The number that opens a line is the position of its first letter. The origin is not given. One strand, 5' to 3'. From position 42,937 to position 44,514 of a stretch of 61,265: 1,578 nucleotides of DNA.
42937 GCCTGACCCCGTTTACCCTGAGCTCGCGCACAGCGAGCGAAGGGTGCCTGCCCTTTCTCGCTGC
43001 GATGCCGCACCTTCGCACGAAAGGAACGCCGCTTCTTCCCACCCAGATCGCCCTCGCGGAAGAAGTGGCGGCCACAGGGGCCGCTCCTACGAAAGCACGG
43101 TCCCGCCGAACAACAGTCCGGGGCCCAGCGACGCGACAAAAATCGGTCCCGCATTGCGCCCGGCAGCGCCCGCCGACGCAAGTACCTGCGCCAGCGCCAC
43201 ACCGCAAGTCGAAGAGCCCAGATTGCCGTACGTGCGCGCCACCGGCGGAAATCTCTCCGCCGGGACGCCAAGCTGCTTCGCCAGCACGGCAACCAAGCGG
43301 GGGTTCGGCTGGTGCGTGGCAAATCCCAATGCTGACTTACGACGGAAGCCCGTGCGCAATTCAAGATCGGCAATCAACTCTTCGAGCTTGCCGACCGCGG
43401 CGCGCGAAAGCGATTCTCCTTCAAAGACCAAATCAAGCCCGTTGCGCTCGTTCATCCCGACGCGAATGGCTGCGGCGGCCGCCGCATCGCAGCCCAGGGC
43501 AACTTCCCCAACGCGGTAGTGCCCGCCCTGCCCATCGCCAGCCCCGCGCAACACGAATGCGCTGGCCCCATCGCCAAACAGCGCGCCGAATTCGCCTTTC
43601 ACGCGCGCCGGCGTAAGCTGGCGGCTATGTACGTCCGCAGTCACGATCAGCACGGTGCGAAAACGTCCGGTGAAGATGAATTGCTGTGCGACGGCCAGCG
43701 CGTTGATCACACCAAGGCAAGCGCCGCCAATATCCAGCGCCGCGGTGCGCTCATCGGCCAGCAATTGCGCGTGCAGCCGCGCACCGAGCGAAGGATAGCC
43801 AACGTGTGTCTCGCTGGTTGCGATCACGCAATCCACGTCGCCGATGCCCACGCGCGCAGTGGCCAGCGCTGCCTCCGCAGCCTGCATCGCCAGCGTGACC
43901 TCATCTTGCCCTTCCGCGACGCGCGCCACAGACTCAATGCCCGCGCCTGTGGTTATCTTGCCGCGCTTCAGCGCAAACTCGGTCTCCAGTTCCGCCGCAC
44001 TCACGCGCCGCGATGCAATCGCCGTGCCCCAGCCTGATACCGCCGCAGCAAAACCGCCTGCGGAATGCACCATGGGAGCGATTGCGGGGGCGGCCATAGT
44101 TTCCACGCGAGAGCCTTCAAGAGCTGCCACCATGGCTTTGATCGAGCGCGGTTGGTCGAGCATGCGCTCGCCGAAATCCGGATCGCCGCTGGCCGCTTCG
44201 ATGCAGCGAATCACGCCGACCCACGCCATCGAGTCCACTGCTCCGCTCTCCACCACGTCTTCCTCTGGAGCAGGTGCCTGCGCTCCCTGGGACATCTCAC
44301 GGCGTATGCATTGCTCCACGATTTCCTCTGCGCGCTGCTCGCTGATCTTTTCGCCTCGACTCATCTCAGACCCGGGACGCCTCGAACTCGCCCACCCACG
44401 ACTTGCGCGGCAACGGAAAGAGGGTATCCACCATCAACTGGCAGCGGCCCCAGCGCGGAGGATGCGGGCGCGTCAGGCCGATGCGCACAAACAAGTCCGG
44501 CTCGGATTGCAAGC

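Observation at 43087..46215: Tightly coupled four-gene cassette: 2x DUF488 + unknown protein + carrier-domain-KASIII fusion, directly behind copA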

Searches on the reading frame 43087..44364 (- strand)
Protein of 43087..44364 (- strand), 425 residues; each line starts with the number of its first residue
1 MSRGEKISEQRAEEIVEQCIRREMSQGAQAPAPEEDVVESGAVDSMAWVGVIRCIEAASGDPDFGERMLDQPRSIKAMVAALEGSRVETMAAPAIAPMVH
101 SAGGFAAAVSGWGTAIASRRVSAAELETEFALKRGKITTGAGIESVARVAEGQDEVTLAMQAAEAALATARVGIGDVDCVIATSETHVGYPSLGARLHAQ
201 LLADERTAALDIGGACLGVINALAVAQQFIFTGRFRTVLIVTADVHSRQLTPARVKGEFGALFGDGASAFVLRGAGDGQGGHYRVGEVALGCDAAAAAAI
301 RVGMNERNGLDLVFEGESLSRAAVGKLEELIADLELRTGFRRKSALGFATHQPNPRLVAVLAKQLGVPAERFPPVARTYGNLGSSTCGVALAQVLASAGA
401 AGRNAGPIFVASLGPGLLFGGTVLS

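Call 3: search_protein_families(library=pfam, proteins=[window:43087-44364:-], max_evalue=0.01)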
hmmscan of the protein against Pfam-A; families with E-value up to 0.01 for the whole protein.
window:43087-44364:- (425 aa): 2 families
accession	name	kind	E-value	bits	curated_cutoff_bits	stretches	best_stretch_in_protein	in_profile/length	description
PF08545.16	ACP_syn_III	-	6.5e-15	55.2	24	1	210-293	1-79/80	3-Oxoacyl-[acyl-carrier-protein (ACP)] synthase III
PF08541.16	ACP_syn_III_C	-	7.1e-09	36.1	26.6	1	348-424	14-88/90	3-Oxoacyl-[acyl-carrier-protein (ACP)] synthase III C terminal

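Call 4: search_protein_families(library=padloc, proteins=[window:43087-44364:-], max_evalue=0.01)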
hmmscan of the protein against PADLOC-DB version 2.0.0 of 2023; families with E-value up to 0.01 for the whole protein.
window:43087-44364:- (425 aa): 0 families

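Call 5: search_protein_families(library=ncbifam, proteins=[window:43087-44364:-], max_evalue=0.01)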
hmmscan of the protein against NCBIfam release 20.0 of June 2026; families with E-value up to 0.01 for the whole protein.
window:43087-44364:- (425 aa): 13 families
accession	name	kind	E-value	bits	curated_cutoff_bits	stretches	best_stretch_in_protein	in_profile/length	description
NF006829.0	PRK09352.1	subfamily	2.4e-41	141.8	249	1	107-424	5-319/322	beta-ketoacyl-ACP synthase 3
TIGR00747.1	fabH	subfamily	3.4e-36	125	292.1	1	107-424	3-320/322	beta-ketoacyl-ACP synthase III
NF004623.0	PRK05963.1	equivalog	1.6e-28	100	437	1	107-423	6-325/328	beta-ketoacyl-ACP synthase III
NF005541.0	PRK07204.1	equivalog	2.1e-26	93.1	402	1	108-423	6-326/329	beta-ketoacyl-ACP synthase III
NF006720.0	PRK09258.1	equivalog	1.9e-19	70.2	285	1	124-395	30-309/338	3-oxoacyl-ACP synthase III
NF003274.0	PRK04262.1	equivalog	4e-16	59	244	2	108-252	4-147/347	hydroxymethylglutaryl-CoA synthase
NF005703.0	PRK07515.1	equivalog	9.7e-13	47.7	304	1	157-394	98-344/373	beta-ketoacyl-ACP synthase III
NF005308.0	PRK06840.1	equivalog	9.9e-13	47.8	315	1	108-274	6-174/339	3-oxoacyl-ACP synthase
NF009519.0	PRK12880.1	equivalog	3.8e-10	39.6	436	1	148-272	53-175/353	beta-ketoacyl-ACP synthase III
TIGR01835.1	HMG-CoA-S_prok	equivalog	1.8e-08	33.6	360.35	1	125-247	19-140/382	hydroxymethylglutaryl-CoA synthase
NF004715.0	PRK06059.1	equivalog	3.3e-07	29.6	424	1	152-248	20-117/399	lipid-transfer protein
TIGR00748.1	HMG_CoA_syn_Arc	equivalog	3.5e-07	29.8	353.35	1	107-253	2-147/345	hydroxymethylglutaryl-CoA synthase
NF042429.2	DHPHCoAsyn_DpgA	equivalog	5.2e-07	28.9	425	1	154-399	69-325/350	3,5-dihydroxyphenylacetyl-CoA synthase DpgA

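Call 9: search_protein_families(library=padloc, proteins=[window:43087-44364:-], max_evalue=10)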
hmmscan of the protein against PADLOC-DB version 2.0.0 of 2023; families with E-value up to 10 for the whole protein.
window:43087-44364:- (425 aa): 0 families

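Call 17: find_homologous_proteins(query=window:43087-44364:-, max_evalue=1e-20)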
Query window:43087-44364:- (425 aa): 1801 proteins with E <= 1e-20 among 8000 candidates; the best 120 are listed.
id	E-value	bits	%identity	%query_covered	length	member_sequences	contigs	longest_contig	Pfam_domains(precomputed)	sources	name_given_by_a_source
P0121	2.9e-235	799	89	100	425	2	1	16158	PF08545.17,PF08541.17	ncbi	-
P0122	5.5e-235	798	89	100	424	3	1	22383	PF08545.17,PF08541.17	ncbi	-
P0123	1.1e-213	728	81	100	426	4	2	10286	PF08545.17,PF08541.17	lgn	-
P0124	3.5e-201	687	79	100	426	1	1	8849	PF08545.17,PF08541.17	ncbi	ncbi:MAG: 3-oxoacyl-ACP synthase III family protein [Candidatus Acidiferrales bacterium]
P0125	1.2e-176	606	69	100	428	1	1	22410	PF08545.17,PF08541.17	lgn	-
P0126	3.3e-174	598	68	100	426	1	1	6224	PF08545.17,PF08541.17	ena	-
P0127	4.1e-166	571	65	98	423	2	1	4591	PF08545.17,PF08541.17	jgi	jgi:3-oxoacyl-[acyl-carrier-protein] synthase-3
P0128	1.3e-164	566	66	97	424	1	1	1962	PF08545.17,PF08541.17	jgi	jgi:3-oxoacyl-[acyl-carrier-protein] synthase-3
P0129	1.7e-162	559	64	97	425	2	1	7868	PF08545.17,PF08541.17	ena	-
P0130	6.5e-156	538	62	100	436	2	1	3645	PF08545.17,PF08541.17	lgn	-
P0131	4.3e-151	522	62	100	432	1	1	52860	PF08545.17,PF08541.17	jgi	jgi:3-oxoacyl-[acyl-carrier-protein] synthase-3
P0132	1.6e-147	510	59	100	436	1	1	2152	PF08545.17,PF08541.17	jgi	jgi:3-oxoacyl-[acyl-carrier-protein] synthase-3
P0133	1.7e-147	510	61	100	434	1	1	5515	PF08545.17,PF08541.17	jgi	jgi:3-oxoacyl-[acyl-carrier-protein] synthase-3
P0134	3.7e-147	509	60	100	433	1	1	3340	PF08545.17,PF08541.17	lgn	-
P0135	1.5e-141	490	73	75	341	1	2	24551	PF08545.17,PF08541.17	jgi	jgi:3-oxoacyl-[acyl-carrier-protein] synthase-3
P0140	5.0e-135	469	72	75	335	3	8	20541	PF08545.17,PF08541.17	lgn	-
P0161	2.1e-124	434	65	75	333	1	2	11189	PF08545.17,PF08541.17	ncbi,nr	ncbi:MAG: hypothetical protein HY046_12280 [Acidobacteria bacterium]|nr:hypothetical protein [Acidob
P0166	1.8e-122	428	67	76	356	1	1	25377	PF08545.17,PF08541.17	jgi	jgi:3-oxoacyl-[acyl-carrier-protein] synthase-3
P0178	2.2e-119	417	52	93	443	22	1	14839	PF08545.17,PF08541.17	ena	-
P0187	3.6e-118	413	50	97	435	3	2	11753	PF08545.17,PF08541.17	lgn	-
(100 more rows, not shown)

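Call 22: search_solved_structures(query=A1, max_evalue=0.00001)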
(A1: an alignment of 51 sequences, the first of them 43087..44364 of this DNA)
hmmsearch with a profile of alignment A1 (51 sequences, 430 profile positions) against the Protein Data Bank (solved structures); distinct sequences matched with E-value up to 0.00001: 81 (the best 60 are shown).
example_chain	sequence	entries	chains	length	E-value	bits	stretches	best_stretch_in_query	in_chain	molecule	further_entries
2ebd_A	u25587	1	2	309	3.4e-38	134.8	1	109-427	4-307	3-oxoacyl-[acyl-carrier-protein] synthase 3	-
3il3_A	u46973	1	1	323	1.6e-35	126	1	102-427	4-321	3-oxoacyl-[acyl-carrier-protein] synthase 3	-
3il9_A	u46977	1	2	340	2.1e-35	125.6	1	96-427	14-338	3-oxoacyl-[acyl-carrier-protein] synthase 3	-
4ryb_A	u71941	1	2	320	2.6e-35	125.3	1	108-428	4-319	3-oxoacyl-[acyl-carrier-protein] synthase 3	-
4nhd_A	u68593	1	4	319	3.9e-35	124.7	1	107-427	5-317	3-oxoacyl-[acyl-carrier-protein] synthase 3 protein 1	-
9ka2_A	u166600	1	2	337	9.6e-35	123.4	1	104-427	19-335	Beta-ketoacyl-[acyl-carrier-protein] synthase III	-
6x7r_A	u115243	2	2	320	2.2e-34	122.2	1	108-427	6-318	3-oxoacyl-[acyl-carrier-protein] synthase 3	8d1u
1hn9_A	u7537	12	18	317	2.7e-34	122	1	109-427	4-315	BETA-KETOACYL-ACYL CARRIER PROTEIN SYNTHASE III | 3-oxoacyl-[acyl-carrier-protein] synthase III | 3-oxoacyl-[acyl-carrier-protein] synthase 3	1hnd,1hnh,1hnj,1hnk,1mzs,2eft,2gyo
1ebl_A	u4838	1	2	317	4.6e-34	121.2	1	109-427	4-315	BETA-KETOACYL-ACP SYNTHASE III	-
4ylt_A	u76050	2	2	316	1.1e-32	116.7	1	109-427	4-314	3-oxoacyl-[acyl-carrier-protein] synthase 3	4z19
9ka5_A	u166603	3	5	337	1.2e-32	116.5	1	104-427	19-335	Beta-ketoacyl-[acyl-carrier-protein] synthase III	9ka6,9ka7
3gwa_A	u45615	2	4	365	1.8e-32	115.9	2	108-305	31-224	3-oxoacyl-(Acyl-carrier-protein) synthase III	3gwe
8vd9_A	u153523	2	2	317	2.3e-32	115.6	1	106-427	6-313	Beta-ketoacyl-[acyl-carrier-protein] synthase III 1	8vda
4wzu_A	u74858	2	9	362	7.3e-32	113.9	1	106-427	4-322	3-oxoacyl-[acyl-carrier-protein] synthase 3 protein 2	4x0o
4dfe_A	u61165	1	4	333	1.6e-30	109.5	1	134-428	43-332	3-oxoacyl-[acyl-carrier-protein] synthase 3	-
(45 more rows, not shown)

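Call 40: predict_structure(alignment_id=A1)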
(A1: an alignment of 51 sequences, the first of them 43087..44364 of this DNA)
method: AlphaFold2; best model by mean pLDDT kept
length: 425 residues; sequences in the alignment: 51
mean_pLDDT: 87.6   pTM: 0.86
mean pLDDT of the five models: 87.6, 86.4, 85.4, 85.2, 83.1
residues with pLDDT >= 90: 272; 70-90: 121; 50-70: 10; < 50: 22
segments of 3 or more residues with pLDDT < 50: 1-4, 88-103
pLDDT, mean of each block of 10 residues (from residue 1): 61 92 87 93 92 90 91 95 67 35 69 96 95 93 94 95 97 96 90 96 96 90 95 94 93 83 95 72 87 80 82 78 91 91 95 87 95 91 93 91 87 86 94
secondary structure, 60 per line:
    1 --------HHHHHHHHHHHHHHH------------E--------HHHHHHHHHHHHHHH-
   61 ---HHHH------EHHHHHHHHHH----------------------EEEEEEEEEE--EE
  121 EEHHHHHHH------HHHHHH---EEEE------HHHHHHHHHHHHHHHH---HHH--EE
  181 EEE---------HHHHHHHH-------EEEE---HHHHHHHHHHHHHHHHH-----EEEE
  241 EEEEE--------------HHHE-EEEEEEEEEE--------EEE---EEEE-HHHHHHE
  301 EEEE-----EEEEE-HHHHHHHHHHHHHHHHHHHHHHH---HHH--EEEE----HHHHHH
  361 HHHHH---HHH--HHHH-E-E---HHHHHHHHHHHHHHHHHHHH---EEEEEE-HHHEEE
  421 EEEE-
elements in order: H9-23 H45-59 H64-67 H75-84 E107-116 E119-122 H123-129 H136-141 E145-148 H155-170 E179-183 H193-200 E208-211 H215-231 E237-245 E265-274 E283-285 E289-292 H294-299 E300-304 E310-314 H316-338 E347-350 H355-365 H374-377 H385-404 E408-413 E418-424

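Call 53: find_encoding_contigs(protein=P0135, flank=6000, max_places=2)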
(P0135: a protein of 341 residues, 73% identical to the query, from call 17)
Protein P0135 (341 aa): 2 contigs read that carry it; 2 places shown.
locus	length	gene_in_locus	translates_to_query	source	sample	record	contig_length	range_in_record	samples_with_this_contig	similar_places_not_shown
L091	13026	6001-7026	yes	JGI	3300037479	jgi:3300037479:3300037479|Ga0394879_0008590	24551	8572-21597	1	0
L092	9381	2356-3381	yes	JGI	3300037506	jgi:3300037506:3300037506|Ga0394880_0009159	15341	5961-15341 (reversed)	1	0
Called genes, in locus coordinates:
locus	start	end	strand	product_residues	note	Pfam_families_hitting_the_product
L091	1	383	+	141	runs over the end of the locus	PF00111:Fer2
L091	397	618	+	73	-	PF04384:Fe-S_assembly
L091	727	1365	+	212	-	PF01625:PMSR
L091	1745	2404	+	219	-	PF00578:AhpC-TSA, PF08534:Redoxin, PF10417:1-cysPrx_C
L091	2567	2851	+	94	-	-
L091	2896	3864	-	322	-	-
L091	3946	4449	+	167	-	-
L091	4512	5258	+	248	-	PF12811:BaxI_1, PF01027:Bax1-I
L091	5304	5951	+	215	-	PF13328:HD_4, PF01966:HD (faint)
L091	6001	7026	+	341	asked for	PF08545:ACP_syn_III, PF08541:ACP_syn_III_C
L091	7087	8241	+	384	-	PF04389:Peptidase_M28, PF05343:Peptidase_M42 (faint), PF01546:Peptidase_M20, PF07687:M20_dimer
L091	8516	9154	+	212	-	PF07963:N_methyl (weak)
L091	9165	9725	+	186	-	PF07963:N_methyl (faint)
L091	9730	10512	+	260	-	PF07963:N_methyl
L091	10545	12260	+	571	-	-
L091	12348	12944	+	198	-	-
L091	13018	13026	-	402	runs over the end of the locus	PF00413:Peptidase_M10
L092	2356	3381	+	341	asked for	PF08545:ACP_syn_III, PF08541:ACP_syn_III_C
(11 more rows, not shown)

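Call 54: find_encoding_contigs(protein=P0166, flank=6000, max_places=2)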
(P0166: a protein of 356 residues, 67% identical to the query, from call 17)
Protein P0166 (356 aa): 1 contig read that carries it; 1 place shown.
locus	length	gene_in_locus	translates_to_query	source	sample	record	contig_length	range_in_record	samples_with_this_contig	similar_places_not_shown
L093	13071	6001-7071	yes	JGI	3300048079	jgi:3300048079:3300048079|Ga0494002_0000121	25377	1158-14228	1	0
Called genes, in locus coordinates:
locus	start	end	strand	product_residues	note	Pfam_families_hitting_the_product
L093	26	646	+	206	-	PF01625:PMSR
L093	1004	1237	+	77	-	-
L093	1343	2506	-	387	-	-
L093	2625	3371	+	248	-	PF12811:BaxI_1, PF01027:Bax1-I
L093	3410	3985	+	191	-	PF13328:HD_4, PF01966:HD (faint)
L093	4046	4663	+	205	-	PF04343:DUF488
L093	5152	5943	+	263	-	-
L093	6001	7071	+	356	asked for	PF08545:ACP_syn_III, PF08541:ACP_syn_III_C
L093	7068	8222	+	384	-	PF04389:Peptidase_M28 (weak), PF01546:Peptidase_M20, PF07687:M20_dimer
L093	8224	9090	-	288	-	PF07238:PilZ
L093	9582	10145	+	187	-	PF07963:N_methyl (weak), PF12019:GspH (weak)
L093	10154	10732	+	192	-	PF07963:N_methyl (weak)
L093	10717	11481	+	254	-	-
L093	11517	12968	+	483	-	PF14341:PilX_N (weak)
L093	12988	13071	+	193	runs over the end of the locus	-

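Call 57: search_protein_families(library=pfam, proteins=[L093:5152-5943:+, L093:4712-5191:+, L093:4016-4663:+, L093:3410-3985:+], max_evalue=0.01)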
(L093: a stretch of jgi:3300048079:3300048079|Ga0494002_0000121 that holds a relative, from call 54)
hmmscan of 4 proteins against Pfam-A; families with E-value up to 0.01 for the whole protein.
L093:5152-5943:+ (263 aa): 0 families

L093:4712-5191:+ (159 aa): 2 families
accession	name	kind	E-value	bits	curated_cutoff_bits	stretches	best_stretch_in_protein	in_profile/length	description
PF04343.18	DUF488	-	4.5e-25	89.1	22.2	1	24-141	2-120/121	Domain of unknown function DUF488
PF22751.1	DUF488-N3a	-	0.00056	20.6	27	1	116-145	88-117/118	Active DUF488-N3 subclade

L093:4016-4663:+ (215 aa): 1 family
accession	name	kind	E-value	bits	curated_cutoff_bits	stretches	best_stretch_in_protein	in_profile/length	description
PF04343.18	DUF488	-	4.4e-20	72.9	22.2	1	28-139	3-116/121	Domain of unknown function DUF488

L093:3410-3985:+ (191 aa): 2 families
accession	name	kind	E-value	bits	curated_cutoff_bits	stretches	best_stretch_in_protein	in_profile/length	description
PF13328.12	HD_4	-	6.3e-24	84.9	27.2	1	11-150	1-152/156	HD domain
PF01966.28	HD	-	2.4e-05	25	22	1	31-104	1-76/116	HD domain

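Call 58: search_protein_families(library=padloc, proteins=[L093:5152-5943:+, L093:4712-5191:+, L093:4016-4663:+], max_evalue=0.01)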
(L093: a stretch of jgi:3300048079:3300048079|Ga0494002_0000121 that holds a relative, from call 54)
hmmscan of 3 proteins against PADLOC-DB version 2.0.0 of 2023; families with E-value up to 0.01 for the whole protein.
L093:5152-5943:+ (263 aa): 3 families
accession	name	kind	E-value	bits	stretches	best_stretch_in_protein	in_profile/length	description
PDLC04508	PDC-M19B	-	1.3e-34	117.9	1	13-243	4-244/269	-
PDLC04507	PDC-M19B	-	1.4e-30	104.7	1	14-256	7-241/252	-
PDLC04506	PDC-M19B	-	6.6e-16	56.5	1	13-87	10-87/236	-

L093:4712-5191:+ (159 aa): 4 families
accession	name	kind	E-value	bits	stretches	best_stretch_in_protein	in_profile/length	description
PDLC04505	PDC-M19A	-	1.5e-33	114.5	1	7-149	144-288/294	-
PDLC04504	PDC-M19A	-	2.1e-21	74.3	1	5-149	80-228/234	-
PDLC04657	PDC-M45B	-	3.8e-17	60.5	1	13-145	5-136/204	-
PDLC04658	PDC-M45C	-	7.2e-13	46.6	1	14-145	3-135/145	-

L093:4016-4663:+ (215 aa): 4 families
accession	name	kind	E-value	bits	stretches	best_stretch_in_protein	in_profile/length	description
PDLC04657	PDC-M45B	-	1.2e-53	179.8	1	15-210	4-194/204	-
PDLC04505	PDC-M19A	-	5.5e-10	37.2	1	11-138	145-275/294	-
PDLC04504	PDC-M19A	-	1.5e-06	25.7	1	11-137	85-214/234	-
PDLC04658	PDC-M45C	-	1.1e-05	23.2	1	17-140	3-128/145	-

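Call 68: find_encoding_contigs(protein=P0140, flank=5000, max_places=2)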
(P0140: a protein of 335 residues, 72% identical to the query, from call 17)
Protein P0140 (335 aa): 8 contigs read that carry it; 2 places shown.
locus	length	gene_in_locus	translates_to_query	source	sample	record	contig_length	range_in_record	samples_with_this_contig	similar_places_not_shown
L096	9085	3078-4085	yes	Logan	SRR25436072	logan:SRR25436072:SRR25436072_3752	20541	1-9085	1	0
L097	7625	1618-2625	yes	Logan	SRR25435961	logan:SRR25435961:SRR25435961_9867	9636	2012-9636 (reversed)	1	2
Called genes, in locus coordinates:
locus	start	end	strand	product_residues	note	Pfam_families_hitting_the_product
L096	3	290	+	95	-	?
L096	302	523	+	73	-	PF04384:Fe-S_assembly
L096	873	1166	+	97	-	-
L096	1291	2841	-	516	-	PF05175:MTS, PF13489:Methyltransf_23, PF02390:Methyltransf_4, PF08241:Methyltransf_11, PF08242:Methyltransf_12, PF13649:Methyltransf_25, PF13847:Methyltransf_31, PF10119:MethyTransf_Reg, +1 more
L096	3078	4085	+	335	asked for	PF08545:ACP_syn_III, PF08541:ACP_syn_III_C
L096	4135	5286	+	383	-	PF04389:Peptidase_M28, PF05343:Peptidase_M42 (faint), PF01546:Peptidase_M20, PF07687:M20_dimer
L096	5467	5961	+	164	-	PF07963:N_methyl (faint)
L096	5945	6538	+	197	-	PF07963:N_methyl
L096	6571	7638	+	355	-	PF07963:N_methyl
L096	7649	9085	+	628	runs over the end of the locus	PF14341:PilX_N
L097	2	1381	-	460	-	?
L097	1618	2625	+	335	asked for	PF08545:ACP_syn_III, PF08541:ACP_syn_III_C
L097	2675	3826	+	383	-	PF04389:Peptidase_M28, PF05343:Peptidase_M42 (faint), PF01546:Peptidase_M20, PF07687:M20_dimer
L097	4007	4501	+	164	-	PF07963:N_methyl (faint)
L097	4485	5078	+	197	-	PF07963:N_methyl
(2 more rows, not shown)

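Call 69: find_encoding_contigs(protein=P0161, flank=5000, max_places=2)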
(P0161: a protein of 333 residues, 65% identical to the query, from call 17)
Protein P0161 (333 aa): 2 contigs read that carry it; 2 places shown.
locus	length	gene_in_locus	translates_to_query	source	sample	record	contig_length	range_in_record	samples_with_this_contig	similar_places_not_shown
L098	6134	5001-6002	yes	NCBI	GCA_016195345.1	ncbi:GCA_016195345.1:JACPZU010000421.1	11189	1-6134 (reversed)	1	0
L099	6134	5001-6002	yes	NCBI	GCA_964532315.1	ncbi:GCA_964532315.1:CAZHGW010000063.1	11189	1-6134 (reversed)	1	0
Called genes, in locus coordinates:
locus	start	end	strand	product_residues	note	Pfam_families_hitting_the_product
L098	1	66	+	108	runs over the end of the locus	-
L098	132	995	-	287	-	PF14534:DUF4440 (faint), PF01152:Bac_globin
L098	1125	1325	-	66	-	-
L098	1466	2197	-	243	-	-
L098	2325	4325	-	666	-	PF14870:PSII_BNR (faint), PF25852:DUF6242_C (faint), PF02012:BNR (faint), PF15902:Sortilin-Vps10 (weak)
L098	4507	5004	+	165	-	PF13328:HD_4, PF01966:HD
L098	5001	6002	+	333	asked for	PF08545:ACP_syn_III, PF08541:ACP_syn_III_C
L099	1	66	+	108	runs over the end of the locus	-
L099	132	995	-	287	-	PF14534:DUF4440 (faint), PF01152:Bac_globin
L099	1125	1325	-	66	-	-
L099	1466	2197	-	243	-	-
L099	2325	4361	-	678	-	PF25852:DUF6242_C (faint), PF14870:PSII_BNR (faint), PF02012:BNR (faint), PF15902:Sortilin-Vps10 (weak)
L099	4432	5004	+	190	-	PF13328:HD_4, PF01966:HD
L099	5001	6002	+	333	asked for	PF08545:ACP_syn_III, PF08541:ACP_syn_III_C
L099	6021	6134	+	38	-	?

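Call 71: find_encoding_contigs(protein=P0122, flank=8000, max_places=2)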
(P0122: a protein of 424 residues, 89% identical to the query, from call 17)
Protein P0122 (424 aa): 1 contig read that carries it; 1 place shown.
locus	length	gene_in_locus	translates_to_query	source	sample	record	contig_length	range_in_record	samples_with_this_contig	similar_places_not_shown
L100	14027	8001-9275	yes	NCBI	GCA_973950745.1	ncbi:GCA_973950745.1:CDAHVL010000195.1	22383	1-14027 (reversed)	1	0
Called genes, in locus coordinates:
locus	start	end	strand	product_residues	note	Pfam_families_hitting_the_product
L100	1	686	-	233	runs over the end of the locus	PF00730:HhH-GPD, PF00633:HHH (weak)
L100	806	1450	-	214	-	-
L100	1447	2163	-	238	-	-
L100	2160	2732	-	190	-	PF04542:Sigma70_r2, PF07638:Sigma70_ECF (weak), PF08281:Sigma70_r4_2, PF04545:Sigma70_r4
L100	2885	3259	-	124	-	-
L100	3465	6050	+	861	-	PF04945:YHS, PF19335:HMBD, PF00122:E1-E2_ATPase, PF00702:Hydrolase, PF08282:Hydrolase_3 (faint)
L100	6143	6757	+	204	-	PF04343:DUF488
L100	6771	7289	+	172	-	PF04343:DUF488, PF22751:DUF488-N3a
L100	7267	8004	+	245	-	-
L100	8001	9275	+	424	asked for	PF08545:ACP_syn_III, PF08541:ACP_syn_III_C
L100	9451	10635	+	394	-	PF04389:Peptidase_M28, PF05343:Peptidase_M42 (faint), PF01546:Peptidase_M20, PF07687:M20_dimer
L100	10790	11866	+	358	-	PF13472:Lipase_GDSL_2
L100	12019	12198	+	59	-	PF19451:DUF5989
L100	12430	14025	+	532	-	?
